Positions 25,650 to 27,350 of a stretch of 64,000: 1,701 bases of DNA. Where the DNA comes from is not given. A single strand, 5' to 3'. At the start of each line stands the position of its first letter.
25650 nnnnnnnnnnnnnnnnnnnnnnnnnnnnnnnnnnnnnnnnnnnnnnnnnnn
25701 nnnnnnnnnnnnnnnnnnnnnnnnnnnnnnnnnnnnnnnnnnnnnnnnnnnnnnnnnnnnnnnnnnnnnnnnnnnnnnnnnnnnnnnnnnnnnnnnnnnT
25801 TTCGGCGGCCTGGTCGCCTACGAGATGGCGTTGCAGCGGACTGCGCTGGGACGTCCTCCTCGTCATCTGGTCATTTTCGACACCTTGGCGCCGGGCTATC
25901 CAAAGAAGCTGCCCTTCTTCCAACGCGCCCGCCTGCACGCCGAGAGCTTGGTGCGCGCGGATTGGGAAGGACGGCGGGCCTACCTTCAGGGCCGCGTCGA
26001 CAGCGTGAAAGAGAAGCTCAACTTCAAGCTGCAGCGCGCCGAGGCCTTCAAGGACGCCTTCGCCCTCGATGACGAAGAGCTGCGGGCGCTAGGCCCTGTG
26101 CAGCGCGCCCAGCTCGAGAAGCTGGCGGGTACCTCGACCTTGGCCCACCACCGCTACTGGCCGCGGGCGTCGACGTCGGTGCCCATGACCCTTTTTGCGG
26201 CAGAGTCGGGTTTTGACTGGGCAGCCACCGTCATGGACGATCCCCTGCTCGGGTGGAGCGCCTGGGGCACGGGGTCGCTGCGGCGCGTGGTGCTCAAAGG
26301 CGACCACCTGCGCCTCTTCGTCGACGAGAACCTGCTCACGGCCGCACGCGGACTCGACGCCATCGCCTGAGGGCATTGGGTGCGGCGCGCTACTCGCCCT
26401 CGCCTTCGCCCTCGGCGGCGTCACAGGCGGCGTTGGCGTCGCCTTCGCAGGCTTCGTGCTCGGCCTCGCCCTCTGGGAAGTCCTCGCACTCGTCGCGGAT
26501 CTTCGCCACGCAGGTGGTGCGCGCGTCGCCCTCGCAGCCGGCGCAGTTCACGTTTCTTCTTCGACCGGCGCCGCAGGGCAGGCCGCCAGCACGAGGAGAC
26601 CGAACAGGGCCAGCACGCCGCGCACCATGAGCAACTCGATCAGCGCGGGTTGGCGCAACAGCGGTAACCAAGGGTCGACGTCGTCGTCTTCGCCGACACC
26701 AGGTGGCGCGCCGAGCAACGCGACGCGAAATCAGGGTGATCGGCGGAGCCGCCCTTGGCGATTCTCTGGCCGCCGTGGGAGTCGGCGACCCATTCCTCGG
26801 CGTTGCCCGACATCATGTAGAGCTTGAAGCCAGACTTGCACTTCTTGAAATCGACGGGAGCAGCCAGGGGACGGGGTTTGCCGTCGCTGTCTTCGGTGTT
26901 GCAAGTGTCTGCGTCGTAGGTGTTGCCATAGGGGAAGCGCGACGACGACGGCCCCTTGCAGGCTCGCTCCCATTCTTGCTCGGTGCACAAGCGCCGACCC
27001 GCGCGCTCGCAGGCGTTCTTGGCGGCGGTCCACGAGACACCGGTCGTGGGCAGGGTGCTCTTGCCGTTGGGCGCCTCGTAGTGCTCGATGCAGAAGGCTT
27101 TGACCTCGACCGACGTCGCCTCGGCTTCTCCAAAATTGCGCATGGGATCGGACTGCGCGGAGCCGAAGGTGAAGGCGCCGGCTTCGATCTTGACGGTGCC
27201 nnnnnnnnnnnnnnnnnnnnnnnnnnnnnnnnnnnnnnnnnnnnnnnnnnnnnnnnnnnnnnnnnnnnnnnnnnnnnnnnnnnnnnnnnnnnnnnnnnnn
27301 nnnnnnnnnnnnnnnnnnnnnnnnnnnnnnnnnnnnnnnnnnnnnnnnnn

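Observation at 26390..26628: Frameshifted small Cys-rich acidic lipoprotein gene immediately downstream of the kinase-FGE receptor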

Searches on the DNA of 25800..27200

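Call 26: search_rna_families(source=window, start=25800, end=27200, threshold=evalue, max_evalue=1)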
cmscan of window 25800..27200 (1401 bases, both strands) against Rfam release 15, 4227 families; matches with E-value up to 1: 0.
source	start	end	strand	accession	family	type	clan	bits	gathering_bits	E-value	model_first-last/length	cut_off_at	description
